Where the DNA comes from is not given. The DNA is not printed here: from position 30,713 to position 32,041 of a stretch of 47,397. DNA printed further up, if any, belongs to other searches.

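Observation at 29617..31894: Divergent cluster: MTA phosphorylase / AhpD-like protein / ArsS-like radical SAM enzyme. Putative arsenosugar (5'-deoxyadenosyl-arsenical) pathway.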

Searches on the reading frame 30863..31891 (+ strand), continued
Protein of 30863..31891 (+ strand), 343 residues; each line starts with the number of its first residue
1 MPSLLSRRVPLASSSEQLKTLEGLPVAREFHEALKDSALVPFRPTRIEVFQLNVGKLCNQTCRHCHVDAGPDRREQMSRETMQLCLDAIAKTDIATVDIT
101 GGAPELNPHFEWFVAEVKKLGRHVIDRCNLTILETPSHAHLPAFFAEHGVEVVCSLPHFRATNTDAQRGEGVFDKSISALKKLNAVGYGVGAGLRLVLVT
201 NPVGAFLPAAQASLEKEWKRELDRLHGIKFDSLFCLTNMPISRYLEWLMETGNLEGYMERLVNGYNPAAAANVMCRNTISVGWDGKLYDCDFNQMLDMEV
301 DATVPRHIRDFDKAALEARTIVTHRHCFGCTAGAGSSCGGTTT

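Call 22: find_encoding_contigs(protein=P0005, flank=6000, max_places=3)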
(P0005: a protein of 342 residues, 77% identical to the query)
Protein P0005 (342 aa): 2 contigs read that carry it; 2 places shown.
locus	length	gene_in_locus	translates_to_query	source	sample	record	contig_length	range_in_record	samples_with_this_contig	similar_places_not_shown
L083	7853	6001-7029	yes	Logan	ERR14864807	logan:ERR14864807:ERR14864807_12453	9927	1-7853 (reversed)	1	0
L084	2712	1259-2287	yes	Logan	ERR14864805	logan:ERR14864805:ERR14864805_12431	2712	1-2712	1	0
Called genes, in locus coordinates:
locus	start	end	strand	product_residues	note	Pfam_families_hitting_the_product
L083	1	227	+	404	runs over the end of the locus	PF28492:Beta_helix_4 (faint), PF13229:Beta_helix (faint)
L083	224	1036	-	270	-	PF00497:SBP_bac_3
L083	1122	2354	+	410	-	PF02154:FliM, PF28396:SepQ_C (faint), PF01052:FliMN_C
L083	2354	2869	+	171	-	PF04347:FliO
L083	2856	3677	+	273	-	PF00813:FliP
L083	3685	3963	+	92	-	PF01313:Bac_export_3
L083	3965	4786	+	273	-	PF01311:Bac_export_1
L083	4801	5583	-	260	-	PF01048:PNP_UDP_1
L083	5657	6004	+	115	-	PF02627:CMD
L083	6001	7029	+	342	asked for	PF04055:Radical_SAM, PF12345:DUF3641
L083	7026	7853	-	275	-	?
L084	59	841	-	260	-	PF01048:PNP_UDP_1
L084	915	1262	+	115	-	PF02627:CMD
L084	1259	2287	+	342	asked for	PF04055:Radical_SAM, PF12345:DUF3641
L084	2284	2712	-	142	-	?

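Call 23: find_encoding_contigs(protein=P0006, flank=8000, max_places=3)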
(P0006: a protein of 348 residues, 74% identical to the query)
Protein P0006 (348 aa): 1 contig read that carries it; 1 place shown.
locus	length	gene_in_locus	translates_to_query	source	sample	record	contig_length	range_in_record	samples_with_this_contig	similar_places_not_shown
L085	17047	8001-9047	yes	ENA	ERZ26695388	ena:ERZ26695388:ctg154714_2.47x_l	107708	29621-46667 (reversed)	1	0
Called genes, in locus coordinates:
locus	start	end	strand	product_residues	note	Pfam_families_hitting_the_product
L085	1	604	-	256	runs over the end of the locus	PF01613:Flavin_Reduct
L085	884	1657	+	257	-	PF00108:Thiolase_N, PF22691:Thiolase_C_1 (faint), PF02803:Thiolase_C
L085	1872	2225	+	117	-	PF03364:Polyketide_cyc (weak), PF10604:Polyketide_cyc2 (faint)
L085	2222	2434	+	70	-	-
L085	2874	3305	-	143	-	-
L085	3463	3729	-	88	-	-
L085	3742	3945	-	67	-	-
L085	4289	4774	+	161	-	PF00034:Cytochrom_C (faint)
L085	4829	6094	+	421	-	-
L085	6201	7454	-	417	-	-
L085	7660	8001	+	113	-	PF02627:CMD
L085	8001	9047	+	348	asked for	PF04055:Radical_SAM, PF12345:DUF3641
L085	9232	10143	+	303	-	-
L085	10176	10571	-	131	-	-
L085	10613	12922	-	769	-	-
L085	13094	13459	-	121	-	PF01035:DNA_binding_1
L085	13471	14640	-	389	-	PF00873:ACR_tran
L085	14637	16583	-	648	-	PF00873:ACR_tran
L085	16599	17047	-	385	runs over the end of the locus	PF25973:BSH_CzcB, PF25954:Beta-barrel_RND_2, PF25975:CzcB_C, PF25989:YknX_C (weak)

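Call 24: find_related_loci(query=window:30863-31891:+, collection=metagenome_contigs, flank=6000)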
Query window:30863-31891:+ (343 aa) in metagenome_contigs; peptide patterns used: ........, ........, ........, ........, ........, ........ (x = any residue, [..] = any of these).
600 stretches matched a pattern (row limit reached: there are more); 592 encode a relative of the query (tblastn E <= 1e-3); the best 80 are kept; 80 distinct loci.
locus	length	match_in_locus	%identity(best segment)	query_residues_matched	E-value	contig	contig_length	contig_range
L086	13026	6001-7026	72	2-342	4e-170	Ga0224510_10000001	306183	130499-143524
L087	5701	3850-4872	70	3-342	3e-167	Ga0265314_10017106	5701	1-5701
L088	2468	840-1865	68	2-342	3e-171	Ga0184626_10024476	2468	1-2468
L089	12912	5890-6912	67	3-342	1e-158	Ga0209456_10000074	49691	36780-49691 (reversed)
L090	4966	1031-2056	66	1-342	6e-157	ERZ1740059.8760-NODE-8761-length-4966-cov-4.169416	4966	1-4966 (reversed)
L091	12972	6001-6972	68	21-343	3e-154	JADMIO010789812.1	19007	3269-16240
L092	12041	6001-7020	64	2-340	7e-151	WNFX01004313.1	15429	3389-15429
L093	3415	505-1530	61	3-343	1e-151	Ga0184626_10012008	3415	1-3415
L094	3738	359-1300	68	30-343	7e-149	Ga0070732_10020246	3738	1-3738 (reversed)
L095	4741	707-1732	60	3-343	8e-146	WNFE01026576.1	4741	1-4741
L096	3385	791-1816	62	3-343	2e-148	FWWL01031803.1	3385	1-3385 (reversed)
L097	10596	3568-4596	61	1-342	2e-142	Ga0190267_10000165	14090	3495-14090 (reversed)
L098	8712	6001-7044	59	1-342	5e-142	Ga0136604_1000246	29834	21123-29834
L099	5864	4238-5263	60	3-343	2e-142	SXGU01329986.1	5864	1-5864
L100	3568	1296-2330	62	1-343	5e-146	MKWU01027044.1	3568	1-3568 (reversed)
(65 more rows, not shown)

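Call 27: search_protein_families(library=ncbifam, proteins=[L076:4583-5404:+, L076:5404-6027:+, L045:11652-12371:+, L035:8506-9909:+, L083:4801-5583:-], max_evalue=0.00001)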
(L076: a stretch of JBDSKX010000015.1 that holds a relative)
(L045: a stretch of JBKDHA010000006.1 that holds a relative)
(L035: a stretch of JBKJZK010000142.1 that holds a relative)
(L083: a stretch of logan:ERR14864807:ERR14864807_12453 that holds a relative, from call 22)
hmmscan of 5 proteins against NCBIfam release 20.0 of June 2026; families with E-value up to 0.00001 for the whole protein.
L076:4583-5404:+ (274 aa): 11 families
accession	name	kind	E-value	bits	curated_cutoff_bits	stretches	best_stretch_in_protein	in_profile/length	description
NF006054.0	PRK08202.1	equivalog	1.5e-100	336.2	218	1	6-273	5-273/274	purine-nucleoside phosphorylase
TIGR01697.1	PNPH-PUNA-XAPA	subfamily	1e-85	287.1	197.1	1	26-271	2-246/247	inosine/guanosine/xanthosine phosphorylase family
TIGR01700.1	PNPH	equivalog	1.3e-84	283.5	293.35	1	26-270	2-247/249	purine nucleoside phosphorylase I, inosine and guanosine-specific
TIGR01698.1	PUNP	equivalog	2.6e-65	220.3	302.6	1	26-271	2-244/245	purine-nucleoside phosphorylase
TIGR01699.1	XAPA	equivalog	3.1e-58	197.3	370.9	1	28-238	4-214/248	xanthosine phosphorylase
TIGR01694.1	MTAP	equivalog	2e-28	99.4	274.85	1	65-272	33-239/240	S-methyl-5'-thioadenosine phosphorylase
NF006599.0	PRK09136.1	equivalog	4.4e-25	88.3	223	1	65-271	35-244/247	S-methyl-5'-thioinosine phosphorylase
NF006334.0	PRK08564.1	equivalog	2.8e-24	85.7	382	1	23-273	7-249/267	S-methyl-5'-thioadenosine phosphorylase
NF005876.0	PRK07823.1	equivalog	5.3e-17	61.8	306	1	24-238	6-208/267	S-methyl-5'-thioadenosine phosphorylase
NF006492.0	PRK08931.1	equivalog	4.6e-16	59.1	437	1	67-271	39-244/291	S-methyl-5'-thioadenosine phosphorylase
NF005657.0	PRK07432.1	equivalog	2.4e-11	43.3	453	1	23-258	3-234/291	S-methyl-5'-thioadenosine phosphorylase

L076:5404-6027:+ (208 aa): 2 families
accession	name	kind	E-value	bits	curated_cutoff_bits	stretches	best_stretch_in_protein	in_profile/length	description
TIGR04282.1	glyco_like_cofC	hypoth_equivalog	6.7e-63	211.9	134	1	6-191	1-189/189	TIGR04282 family arsenosugar biosynthesis glycosyltransferase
TIGR03552.1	F420_cofC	equivalog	6.7e-09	35.6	105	1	17-193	11-186/196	2-phospho-L-lactate guanylyltransferase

L045:11652-12371:+ (240 aa): 12 families
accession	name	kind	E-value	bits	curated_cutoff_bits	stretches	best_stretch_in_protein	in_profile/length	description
TIGR04283.1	glyco_like_mftF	equivalog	6.1e-64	215.6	182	1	14-234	1-221/221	TIGR04283 family arsenosugar biosynthesis glycosyltransferase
TIGR03965.1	mycofact_glyco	equivalog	1.4e-16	60.4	280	1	9-111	71-178/467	mycofactocin biosynthesis glycosyltransferase MftF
NF010496.0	PRK13915.1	equivalog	3.8e-15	55.8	262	1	8-102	27-131/307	glucosyl-3-phosphoglycerate synthase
NF041875.1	EPS_EpsD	equivalog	2.8e-13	50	370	1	14-107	1-99/325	exopolysaccharide biosynthesis glycosyltransferase EpsD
TIGR04182.1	glyco_TIGR04182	equivalog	5.7e-11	42.3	325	1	14-116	2-101/293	S-layer glycoprotein N-glycosyltransferase AglJ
NF007482.0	PRK10073.1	equivalog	7.5e-09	35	423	1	9-125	3-124/334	glycosyltransferase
NF058614.1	PPMAGASynPpgS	equivalog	2e-08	33.9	370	1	16-74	4-58/226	polyprenyl-phospho-N-acetylgalactosaminyl synthase PpgS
NF007986.1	PRK10714.1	equivalog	3.7e-07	29.4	529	1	11-124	5-127/316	undecaprenyl-phosphate 4-deoxy-4-formamido-L-arabinose transferase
NF045692.1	OglycostaseCruG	equivalog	4.2e-07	29.2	600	1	7-63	36-91/386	2'-O-glycosyltransferase CruG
NF041391.1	DPhHxTase_Halo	equivalog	7.4e-07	28.4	375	1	20-135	3-116/213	dolichyl-phosphate hexose transferase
TIGR03469.1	HpnB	hypoth_equivalog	1e-06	28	379.25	1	9-66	41-98/386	hopene-associated glycosyltransferase HpnB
TIGR03937.1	PgaC_IcaA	equivalog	1.1e-06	27.9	422.3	1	6-99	39-137/407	poly-beta-1,6-N-acetyl-D-glucosamine synthase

L035:8506-9909:+ (468 aa): 22 families
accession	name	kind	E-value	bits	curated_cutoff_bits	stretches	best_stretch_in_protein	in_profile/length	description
NF008823.0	PRK11873.1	subfamily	4.4e-67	226.4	263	1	94-298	39-235/272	arsenite methyltransferase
NF040538.1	methyl_ArsM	equivalog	1.2e-58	199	500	2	197-350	158-317/356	arsinothricin biosynthesis methyltransferase ArsM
NF038099.1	AsSugarArsM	exception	9.8e-45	153.1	400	1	82-305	5-232/321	arsenosugar biosynthesis arsenite methyltransferase ArsM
NF041537.1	ArsM_AhpD_UU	exception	5.2e-44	150.4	510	1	81-292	15-228/345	arsenite methyltransferase/AhpD domain selenoprotein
NF047649.1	MTase_UXPK_star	exception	6.3e-42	143.5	460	1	93-291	37-228/283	methyltransferase/UXPK-star double selenoprotein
NF041536.1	ArsM_DUF2284_UU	exception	8.6e-39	133.1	575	1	93-293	36-229/459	arsenite methyltransferase/DUF2284 domain selenoprotein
NF040539.1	AST_met_ArsM_2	exception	4.6e-22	79.1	240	1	133-291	55-210/262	putative arsinothricin biosynthesis methyltransferase ArsM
NF045667.1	MTase_DVU1556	equivalog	3.3e-19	69.2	155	1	131-287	19-161/213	DVU_1556 family methyltransferase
NF001240.0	PRK00216.1-1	equivalog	4.7e-15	55.3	378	1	130-247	59-171/251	bifunctional demethylmenaquinone methyltransferase/2-methoxy-6-polyprenyl-1,4-benzoquinol methylase UbiE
TIGR02072.1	BioC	equivalog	1.7e-14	54.2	184.95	1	135-250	35-138/244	malonyl-ACP O-methyltransferase BioC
TIGR02752.1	MenG_heptapren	equivalog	1.5e-13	50.9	419.85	1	131-244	42-149/231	demethylmenaquinone methyltransferase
NF001244.0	PRK00216.1-5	equivalog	1.5e-12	47.3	216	1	133-252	47-161/236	bifunctional demethylmenaquinone methyltransferase/2-methoxy-6-polyprenyl-1,4-benzoquinol methylase UbiE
TIGR01934.1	MenG_MenH_UbiE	subfamily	2.1e-12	46.8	158.35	1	133-248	38-145/223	ubiquinone/menaquinone biosynthesis methyltransferase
NF001243.0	PRK00216.1-4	equivalog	7.1e-12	45.2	235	1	131-243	44-150/237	demethylmenaquinone methyltransferase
NF052510.1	methyltran_MpqE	exception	1.5e-11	44.2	335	1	131-244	43-151/234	methyl-plastoquinone biosynthesis methyltransferase MpqE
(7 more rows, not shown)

L083:4801-5583:- (260 aa): 11 families
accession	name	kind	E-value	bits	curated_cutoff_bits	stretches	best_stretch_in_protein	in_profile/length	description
NF006492.0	PRK08931.1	equivalog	1.9e-97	326.2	437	1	2-252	29-281/291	S-methyl-5'-thioadenosine phosphorylase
NF005657.0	PRK07432.1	equivalog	2.1e-95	319.2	453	1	1-260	28-290/291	S-methyl-5'-thioadenosine phosphorylase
NF006334.0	PRK08564.1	equivalog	4.2e-85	285.1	382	1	2-238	33-267/267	S-methyl-5'-thioadenosine phosphorylase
TIGR01694.1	MTAP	equivalog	1.8e-81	273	274.85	1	2-217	25-238/240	S-methyl-5'-thioadenosine phosphorylase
NF005876.0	PRK07823.1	equivalog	8.1e-69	231.7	306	1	2-233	30-257/267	S-methyl-5'-thioadenosine phosphorylase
NF006599.0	PRK09136.1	equivalog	1.2e-51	175.3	223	1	1-214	26-241/247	S-methyl-5'-thioinosine phosphorylase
NF006054.0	PRK08202.1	equivalog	8.8e-24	84.4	218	1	12-217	67-271/274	purine-nucleoside phosphorylase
TIGR01697.1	PNPH-PUNA-XAPA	subfamily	3.9e-21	75.5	197.1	1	12-215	43-244/247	inosine/guanosine/xanthosine phosphorylase family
TIGR01700.1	PNPH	equivalog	8.1e-17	61.5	293.35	1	12-215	43-246/249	purine nucleoside phosphorylase I, inosine and guanosine-specific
TIGR01698.1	PUNP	equivalog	1.1e-16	61.1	302.6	1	13-206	44-233/245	purine-nucleoside phosphorylase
TIGR01699.1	XAPA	equivalog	1.9e-10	40.8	370.9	1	13-181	44-212/248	xanthosine phosphorylase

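Call 53: search_solved_structures(query=L076:4583-5404:+, max_evalue=1e-30, show_alignments=3)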
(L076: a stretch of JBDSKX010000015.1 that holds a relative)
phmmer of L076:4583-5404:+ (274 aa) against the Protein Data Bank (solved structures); distinct sequences matched with E-value up to 1e-30: 45.
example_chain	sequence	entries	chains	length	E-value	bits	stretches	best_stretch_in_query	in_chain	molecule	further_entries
4m1e_A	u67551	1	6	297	2.5e-81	276.2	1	25-272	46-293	Purine nucleoside phosphorylase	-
4lna_A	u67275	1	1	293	1.5e-78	267.1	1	9-271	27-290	Purine nucleoside phosphorylase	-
8swu_A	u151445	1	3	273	3.1e-74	253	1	5-272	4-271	Purine nucleoside phosphorylase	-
8swt_A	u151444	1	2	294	6.6e-69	235.5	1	4-271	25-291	Purine nucleoside phosphorylase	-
4ns1_A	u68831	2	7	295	7.3e-69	235.4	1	4-271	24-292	Purine nucleoside phosphorylase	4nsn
3la8_A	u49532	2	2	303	3.9e-67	229.7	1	4-254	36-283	Putative purine nucleoside phosphorylase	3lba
5cxs_A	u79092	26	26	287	1.2e-60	208.4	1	10-271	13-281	Purine nucleoside phosphorylase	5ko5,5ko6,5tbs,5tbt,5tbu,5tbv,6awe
5cxq_A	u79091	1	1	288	1.2e-60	208.4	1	10-271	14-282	Purine nucleoside phosphorylase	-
4ear_A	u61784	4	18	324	3.4e-58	200.4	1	7-271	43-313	Purine nucleoside phosphorylase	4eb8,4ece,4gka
3khs_A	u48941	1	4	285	5.3e-58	199.8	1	26-266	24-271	Purine nucleoside phosphorylase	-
1tcu_A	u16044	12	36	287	6.2e-58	199.5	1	25-267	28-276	purine-nucleoside phosphorylase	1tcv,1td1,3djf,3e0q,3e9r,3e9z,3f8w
1a9q_A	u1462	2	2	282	6.3e-58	199.5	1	10-270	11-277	PURINE NUCLEOSIDE PHOSPHORYLASE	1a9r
1a9t_A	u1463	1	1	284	6.4e-58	199.5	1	10-270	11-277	PURINE NUCLEOSIDE PHOSPHORYLASE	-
1fxu_A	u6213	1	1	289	6.8e-58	199.4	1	10-270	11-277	PURINE NUCLEOSIDE PHOSPHORYLASE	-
1a9o_A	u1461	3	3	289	6.8e-58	199.4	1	10-270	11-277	PURINE NUCLEOSIDE PHOSPHORYLASE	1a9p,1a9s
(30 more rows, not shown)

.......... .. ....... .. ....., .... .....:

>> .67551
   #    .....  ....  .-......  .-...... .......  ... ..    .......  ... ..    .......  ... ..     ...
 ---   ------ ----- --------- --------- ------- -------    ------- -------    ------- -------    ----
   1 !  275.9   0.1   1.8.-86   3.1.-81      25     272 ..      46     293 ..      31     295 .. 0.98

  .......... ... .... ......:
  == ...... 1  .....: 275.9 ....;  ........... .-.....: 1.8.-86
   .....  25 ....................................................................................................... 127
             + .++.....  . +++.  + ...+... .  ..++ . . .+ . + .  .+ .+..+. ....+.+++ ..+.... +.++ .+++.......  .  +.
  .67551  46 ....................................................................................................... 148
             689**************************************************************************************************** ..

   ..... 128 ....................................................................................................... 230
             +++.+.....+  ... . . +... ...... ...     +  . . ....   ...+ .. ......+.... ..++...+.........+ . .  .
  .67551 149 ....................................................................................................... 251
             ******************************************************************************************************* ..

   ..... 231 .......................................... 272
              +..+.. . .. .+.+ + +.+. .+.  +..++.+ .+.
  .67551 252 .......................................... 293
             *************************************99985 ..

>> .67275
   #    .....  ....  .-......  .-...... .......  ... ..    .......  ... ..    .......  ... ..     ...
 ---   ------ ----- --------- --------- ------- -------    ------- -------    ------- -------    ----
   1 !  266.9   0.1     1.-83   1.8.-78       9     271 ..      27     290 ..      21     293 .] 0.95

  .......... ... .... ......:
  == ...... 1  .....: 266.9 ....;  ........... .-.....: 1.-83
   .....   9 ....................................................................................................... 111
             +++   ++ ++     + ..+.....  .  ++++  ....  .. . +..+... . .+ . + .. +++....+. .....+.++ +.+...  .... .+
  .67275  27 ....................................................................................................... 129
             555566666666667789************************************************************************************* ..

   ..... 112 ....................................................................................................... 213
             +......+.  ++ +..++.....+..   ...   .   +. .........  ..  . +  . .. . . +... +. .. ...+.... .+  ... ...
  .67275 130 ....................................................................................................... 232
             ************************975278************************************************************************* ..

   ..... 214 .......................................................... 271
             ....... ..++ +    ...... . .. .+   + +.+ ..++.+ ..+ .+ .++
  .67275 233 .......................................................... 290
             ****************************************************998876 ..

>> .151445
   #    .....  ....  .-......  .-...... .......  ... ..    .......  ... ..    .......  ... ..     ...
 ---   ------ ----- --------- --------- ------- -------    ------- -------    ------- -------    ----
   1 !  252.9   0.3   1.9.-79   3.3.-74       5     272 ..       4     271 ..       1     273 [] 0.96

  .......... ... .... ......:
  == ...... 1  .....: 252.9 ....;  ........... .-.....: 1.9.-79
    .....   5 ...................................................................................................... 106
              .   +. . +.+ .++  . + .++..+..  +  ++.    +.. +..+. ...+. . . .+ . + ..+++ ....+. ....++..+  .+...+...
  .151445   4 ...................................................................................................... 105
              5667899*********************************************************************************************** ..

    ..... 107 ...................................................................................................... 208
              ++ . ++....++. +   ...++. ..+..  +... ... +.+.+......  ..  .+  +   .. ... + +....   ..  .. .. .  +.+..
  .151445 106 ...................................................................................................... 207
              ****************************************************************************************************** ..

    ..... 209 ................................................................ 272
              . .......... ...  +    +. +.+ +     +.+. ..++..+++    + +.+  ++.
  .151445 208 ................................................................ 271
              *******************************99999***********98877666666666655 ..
